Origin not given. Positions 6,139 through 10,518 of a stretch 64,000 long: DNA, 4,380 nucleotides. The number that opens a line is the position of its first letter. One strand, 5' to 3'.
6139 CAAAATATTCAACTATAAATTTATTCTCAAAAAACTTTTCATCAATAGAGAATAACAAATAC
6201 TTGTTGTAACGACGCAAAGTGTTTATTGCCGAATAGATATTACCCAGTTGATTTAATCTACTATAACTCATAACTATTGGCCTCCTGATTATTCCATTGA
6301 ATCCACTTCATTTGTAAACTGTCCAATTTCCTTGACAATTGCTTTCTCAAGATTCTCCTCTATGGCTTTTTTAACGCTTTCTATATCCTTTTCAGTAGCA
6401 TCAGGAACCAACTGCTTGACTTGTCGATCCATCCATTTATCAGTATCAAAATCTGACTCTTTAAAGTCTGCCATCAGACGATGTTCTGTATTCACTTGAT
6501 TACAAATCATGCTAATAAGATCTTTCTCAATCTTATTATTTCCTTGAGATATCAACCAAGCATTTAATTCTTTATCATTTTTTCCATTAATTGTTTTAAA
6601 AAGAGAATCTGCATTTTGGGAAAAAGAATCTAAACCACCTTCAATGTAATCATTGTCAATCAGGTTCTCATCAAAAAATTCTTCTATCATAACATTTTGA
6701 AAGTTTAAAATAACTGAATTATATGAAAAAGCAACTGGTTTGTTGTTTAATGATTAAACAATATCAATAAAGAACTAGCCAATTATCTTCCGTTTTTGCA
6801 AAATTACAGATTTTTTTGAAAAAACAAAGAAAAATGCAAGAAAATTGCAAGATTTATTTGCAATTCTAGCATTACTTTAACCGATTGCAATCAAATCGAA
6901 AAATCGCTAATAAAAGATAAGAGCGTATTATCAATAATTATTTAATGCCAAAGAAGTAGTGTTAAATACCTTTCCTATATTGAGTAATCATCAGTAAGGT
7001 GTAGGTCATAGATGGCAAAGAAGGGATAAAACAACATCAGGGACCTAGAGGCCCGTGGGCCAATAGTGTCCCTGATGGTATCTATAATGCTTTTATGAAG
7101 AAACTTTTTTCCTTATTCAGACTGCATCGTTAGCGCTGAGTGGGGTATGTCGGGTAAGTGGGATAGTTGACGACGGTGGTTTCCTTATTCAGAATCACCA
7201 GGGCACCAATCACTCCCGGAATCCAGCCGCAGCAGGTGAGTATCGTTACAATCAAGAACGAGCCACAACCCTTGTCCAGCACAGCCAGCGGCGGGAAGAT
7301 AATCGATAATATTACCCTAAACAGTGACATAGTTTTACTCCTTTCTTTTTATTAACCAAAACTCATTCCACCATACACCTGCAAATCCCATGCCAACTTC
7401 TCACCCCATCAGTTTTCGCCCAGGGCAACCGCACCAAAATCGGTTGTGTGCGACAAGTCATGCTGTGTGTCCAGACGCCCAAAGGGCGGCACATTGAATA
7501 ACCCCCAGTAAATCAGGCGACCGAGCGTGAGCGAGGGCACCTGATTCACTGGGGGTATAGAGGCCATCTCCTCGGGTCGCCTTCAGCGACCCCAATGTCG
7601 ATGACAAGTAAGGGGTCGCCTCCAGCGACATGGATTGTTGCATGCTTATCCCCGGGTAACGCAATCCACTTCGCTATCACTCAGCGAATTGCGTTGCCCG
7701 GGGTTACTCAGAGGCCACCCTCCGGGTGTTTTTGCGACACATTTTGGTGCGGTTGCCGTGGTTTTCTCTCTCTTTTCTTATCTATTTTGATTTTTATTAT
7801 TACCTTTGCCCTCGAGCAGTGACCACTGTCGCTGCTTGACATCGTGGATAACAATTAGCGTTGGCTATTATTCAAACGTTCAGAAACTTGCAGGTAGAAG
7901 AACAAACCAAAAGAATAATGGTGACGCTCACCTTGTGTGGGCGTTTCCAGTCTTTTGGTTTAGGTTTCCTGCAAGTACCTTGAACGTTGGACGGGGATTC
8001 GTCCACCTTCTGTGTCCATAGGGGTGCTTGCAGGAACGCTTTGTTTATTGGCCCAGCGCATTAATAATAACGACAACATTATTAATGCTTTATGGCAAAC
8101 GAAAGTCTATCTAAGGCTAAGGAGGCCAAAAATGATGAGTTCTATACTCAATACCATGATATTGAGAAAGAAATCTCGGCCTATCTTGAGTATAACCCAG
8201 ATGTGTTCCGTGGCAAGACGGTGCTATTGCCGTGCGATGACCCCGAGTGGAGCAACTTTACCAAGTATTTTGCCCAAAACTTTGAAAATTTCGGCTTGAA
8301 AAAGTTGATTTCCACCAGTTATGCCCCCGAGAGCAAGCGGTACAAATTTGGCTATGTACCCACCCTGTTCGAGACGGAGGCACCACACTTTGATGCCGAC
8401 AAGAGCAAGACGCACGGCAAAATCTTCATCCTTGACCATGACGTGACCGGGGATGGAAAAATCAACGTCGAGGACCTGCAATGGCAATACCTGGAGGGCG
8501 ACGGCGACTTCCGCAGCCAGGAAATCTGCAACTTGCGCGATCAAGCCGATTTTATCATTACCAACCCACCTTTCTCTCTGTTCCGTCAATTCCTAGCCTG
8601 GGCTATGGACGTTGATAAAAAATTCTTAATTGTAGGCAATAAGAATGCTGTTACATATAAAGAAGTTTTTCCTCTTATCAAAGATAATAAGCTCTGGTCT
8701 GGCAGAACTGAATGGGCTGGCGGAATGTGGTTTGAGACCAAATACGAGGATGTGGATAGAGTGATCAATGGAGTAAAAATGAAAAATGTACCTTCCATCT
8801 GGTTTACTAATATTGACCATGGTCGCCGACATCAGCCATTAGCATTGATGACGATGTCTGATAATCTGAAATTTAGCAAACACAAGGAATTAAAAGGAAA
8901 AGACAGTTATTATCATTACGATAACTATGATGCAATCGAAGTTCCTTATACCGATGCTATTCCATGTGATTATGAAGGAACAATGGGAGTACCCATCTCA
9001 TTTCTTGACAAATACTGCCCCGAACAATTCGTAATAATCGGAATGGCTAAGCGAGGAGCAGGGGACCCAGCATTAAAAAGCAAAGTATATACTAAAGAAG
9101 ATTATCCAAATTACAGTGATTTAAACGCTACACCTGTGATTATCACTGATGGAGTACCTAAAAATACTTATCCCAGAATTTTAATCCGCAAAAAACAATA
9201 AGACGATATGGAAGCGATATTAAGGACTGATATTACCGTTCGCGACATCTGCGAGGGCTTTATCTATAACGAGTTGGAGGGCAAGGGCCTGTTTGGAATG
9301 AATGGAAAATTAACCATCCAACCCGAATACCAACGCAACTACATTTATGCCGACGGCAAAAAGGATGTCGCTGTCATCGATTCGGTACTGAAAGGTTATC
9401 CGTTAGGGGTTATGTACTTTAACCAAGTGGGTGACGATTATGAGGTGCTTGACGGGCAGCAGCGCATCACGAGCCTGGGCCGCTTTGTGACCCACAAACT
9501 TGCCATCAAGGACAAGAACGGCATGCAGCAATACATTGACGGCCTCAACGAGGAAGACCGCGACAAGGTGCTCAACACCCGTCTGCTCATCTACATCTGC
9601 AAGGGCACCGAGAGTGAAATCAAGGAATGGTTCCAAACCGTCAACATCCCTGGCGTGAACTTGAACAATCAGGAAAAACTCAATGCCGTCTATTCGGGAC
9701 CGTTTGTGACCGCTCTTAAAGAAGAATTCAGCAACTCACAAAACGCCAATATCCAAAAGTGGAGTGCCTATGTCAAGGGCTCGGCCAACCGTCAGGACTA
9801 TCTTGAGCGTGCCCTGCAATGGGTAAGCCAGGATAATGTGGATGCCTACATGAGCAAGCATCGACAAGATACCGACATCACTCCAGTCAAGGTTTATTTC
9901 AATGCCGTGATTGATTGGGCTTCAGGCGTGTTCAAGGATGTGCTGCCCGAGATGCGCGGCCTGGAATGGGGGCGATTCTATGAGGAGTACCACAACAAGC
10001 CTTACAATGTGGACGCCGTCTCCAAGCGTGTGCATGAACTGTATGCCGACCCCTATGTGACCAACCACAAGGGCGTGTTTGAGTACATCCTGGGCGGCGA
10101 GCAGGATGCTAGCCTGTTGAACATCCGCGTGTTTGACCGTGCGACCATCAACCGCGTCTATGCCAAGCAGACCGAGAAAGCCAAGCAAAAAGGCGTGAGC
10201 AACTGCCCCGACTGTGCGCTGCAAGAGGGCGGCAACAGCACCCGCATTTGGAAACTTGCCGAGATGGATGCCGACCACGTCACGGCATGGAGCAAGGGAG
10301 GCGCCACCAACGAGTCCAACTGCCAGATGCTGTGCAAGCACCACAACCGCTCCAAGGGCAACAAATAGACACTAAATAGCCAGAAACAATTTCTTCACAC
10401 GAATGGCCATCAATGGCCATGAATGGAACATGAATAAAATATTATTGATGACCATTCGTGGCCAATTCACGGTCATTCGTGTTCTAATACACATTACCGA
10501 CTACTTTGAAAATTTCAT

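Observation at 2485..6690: AT-rich four-gene cassette (acidic protein, repeat-tailed protein, two-domain classical AAA+ ATPase, cytoplasmic FGE-fold protein): candidate undescribed conflict/defence system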

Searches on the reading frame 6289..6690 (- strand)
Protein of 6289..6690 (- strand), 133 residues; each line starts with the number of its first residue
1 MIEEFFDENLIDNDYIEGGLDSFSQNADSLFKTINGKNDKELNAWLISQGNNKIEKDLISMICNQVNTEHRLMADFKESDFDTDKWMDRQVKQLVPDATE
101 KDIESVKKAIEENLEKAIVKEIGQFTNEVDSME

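Call 3: search_protein_families(library=pfam, proteins=[window:6289-6690:-], max_evalue=0.01)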
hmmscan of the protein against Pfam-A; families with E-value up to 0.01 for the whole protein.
window:6289-6690:- (133 aa): 0 families

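Call 4: search_protein_families(library=padloc, proteins=[window:6289-6690:-], max_evalue=0.01)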
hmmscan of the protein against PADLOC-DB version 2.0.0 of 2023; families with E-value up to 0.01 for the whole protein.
window:6289-6690:- (133 aa): 1 family
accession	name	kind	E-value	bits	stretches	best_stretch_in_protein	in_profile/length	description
PDLC03841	LeoBC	-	0.0034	14.5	1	24-129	326-420/601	-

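Call 5: search_protein_families(library=ncbifam, proteins=[window:6289-6690:-], max_evalue=0.01)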
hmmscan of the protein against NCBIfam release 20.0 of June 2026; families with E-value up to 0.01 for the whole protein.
window:6289-6690:- (133 aa): 0 families

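Call 63: search_solved_structures(query=A5, max_evalue=10)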
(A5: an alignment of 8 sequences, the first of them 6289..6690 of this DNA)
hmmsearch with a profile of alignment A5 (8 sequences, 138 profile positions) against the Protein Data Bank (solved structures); distinct sequences matched with E-value up to 10: 14.
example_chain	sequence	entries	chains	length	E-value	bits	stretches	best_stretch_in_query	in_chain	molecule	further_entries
3nvk_A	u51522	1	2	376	0.0059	20.3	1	48-111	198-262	NOP5/NOP56 related protein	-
7dns_A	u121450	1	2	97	0.031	17.9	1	49-114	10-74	de novo designed protein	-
3nmu_A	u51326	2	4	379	0.072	16.7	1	48-111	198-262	NOP5/NOP56 related protein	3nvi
2nnw_A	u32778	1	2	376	0.088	16.5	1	48-111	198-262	NOP5/NOP56 related protein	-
4by9_C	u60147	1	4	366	0.11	16.2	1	48-111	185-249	NOP5/NOP56 RELATED PROTEIN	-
7bqm_A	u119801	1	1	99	0.17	15.5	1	49-121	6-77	Chantal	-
9jm8_A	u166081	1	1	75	0.21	15.3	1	78-124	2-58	LRD-7A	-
3nvm_A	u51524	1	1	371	0.23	15.1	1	48-111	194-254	NOP5/NOP56 related protein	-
1wgs_A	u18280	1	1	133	0.4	14.3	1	70-127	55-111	MYST histone acetyltransferase 1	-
9zn4_A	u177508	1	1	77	0.56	13.9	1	78-135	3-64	Nif11 domain-containing protein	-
11kp_B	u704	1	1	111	0.61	13.7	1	83-111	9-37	Double-strand telomeric DNA-binding proteins 1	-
7fdp_A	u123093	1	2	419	0.86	13.3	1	29-67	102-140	Insecticidal protein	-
9hxb_A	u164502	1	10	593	1.8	12.2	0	8-59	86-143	Bacterial antiviral defense protein Ec2ApeA from Escherichia coli strain 2-156-04_S4_C1 (d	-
2vkd_A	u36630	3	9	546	3.5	11.3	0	78-120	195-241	CYTOTOXIN L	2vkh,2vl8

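Call 67: search_protein_families(library=phrogs, proteins=[window:6289-6690:-], max_evalue=0.01)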
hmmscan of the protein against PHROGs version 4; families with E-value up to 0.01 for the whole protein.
window:6289-6690:- (133 aa): 0 families

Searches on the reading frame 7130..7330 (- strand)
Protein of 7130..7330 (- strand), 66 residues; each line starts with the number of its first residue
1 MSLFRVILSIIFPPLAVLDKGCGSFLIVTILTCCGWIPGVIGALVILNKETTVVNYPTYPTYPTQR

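Call 3: search_protein_families(library=pfam, proteins=[window:7130-7330:-], max_evalue=0.01)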
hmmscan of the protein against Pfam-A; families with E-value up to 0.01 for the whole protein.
window:7130-7330:- (66 aa): 1 family
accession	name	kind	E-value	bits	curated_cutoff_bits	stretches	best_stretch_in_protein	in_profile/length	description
PF01679.22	Pmp3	-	9.4e-12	45.2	22.9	1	3-46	2-47/49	Proteolipid membrane potential modulator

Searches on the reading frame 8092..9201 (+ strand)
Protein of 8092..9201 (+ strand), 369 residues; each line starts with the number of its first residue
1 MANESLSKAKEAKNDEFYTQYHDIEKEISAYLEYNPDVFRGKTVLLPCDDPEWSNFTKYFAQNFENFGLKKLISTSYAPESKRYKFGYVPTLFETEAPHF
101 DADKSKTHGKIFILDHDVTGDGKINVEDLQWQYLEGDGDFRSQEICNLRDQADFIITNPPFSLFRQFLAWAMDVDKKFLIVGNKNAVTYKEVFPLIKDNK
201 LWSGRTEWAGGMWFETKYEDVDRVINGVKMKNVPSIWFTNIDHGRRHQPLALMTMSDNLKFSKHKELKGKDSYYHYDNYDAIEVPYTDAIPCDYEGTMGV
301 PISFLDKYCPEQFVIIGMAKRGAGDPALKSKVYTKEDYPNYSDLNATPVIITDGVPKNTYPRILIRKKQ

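Call 3: search_protein_families(library=pfam, proteins=[window:8092-9201:+], max_evalue=0.01)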
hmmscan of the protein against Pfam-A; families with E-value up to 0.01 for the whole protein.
window:8092-9201:+ (369 aa): 1 family
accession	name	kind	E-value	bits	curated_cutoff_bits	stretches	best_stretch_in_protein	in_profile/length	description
PF13651.11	EcoRI_methylase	-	1.6e-119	399.7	26.4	1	6-368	2-345/345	Adenine-specific methyltransferase EcoRI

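Call 4: search_protein_families(library=padloc, proteins=[window:8092-9201:+], max_evalue=0.01)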
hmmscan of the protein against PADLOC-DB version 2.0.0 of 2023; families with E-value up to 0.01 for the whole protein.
window:8092-9201:+ (369 aa): 1 family
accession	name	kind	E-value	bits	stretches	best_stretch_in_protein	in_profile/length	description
PDLC03297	MTase_II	-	3.8e-83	277.7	1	3-368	7-328/332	Type II methyltransferase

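Call 5: search_protein_families(library=ncbifam, proteins=[window:8092-9201:+], max_evalue=0.01)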
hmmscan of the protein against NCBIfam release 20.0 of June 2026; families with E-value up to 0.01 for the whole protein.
window:8092-9201:+ (369 aa): 0 families

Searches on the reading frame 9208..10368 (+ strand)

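Call 3: search_protein_families(library=pfam, proteins=[window:9208-10368:+], max_evalue=0.01)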
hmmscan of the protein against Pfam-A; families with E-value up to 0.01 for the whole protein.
window:9208-10368:+ (386 aa): 3 families
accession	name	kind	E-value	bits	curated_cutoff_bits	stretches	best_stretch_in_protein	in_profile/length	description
PF03235.19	GmrSD_N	-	2.1e-19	70.8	33.2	1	36-162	12-198/199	GmrSD restriction endonuclease, N-terminal domain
PF01844.29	HNH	-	2.9e-07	31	21.4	1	333-386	1-47/47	HNH endonuclease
PF14279.12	HNH_5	-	0.0054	17.1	27.5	0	352-386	12-46/56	HNH endonuclease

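Call 4: search_protein_families(library=padloc, proteins=[window:9208-10368:+], max_evalue=0.01)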
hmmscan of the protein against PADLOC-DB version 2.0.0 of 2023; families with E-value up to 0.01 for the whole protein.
window:9208-10368:+ (386 aa): 11 families
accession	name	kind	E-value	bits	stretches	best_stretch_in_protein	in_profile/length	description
PDLC03418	REase_II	-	7.8e-88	293.1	1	6-386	5-372/372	Type II restriction enzyme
PDLC03877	NsnA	-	1.2e-22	78.7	1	32-184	62-222/385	-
PDLC04027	PD-T4-2_A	-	3.6e-16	57.2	1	32-215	49-246/363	-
PDLC04151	HEC-05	-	5.7e-06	23.3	0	36-74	40-77/600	-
PDLC04153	HEC-05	-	0.00011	18.6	1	32-75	18-59/621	-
PDLC04152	HEC-05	-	0.00017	18.3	0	37-74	21-61/566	-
PDLC04154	HEC-06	-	0.00077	16.2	1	32-128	20-122/569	-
PDLC04150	HEC-05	-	0.002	15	1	39-77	25-62/583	-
PDLC04155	HEC-06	-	0.0047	13.5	1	39-89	24-82/562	-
PDLC04157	HEC-06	-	0.0061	13.2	1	34-94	22-89/558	-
PDLC02695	Orf5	-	0.0065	12.9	0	76-90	77-91/601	Orf5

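Call 5: search_protein_families(library=ncbifam, proteins=[window:9208-10368:+], max_evalue=0.01)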
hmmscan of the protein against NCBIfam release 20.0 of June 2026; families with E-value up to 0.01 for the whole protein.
window:9208-10368:+ (386 aa): 0 families
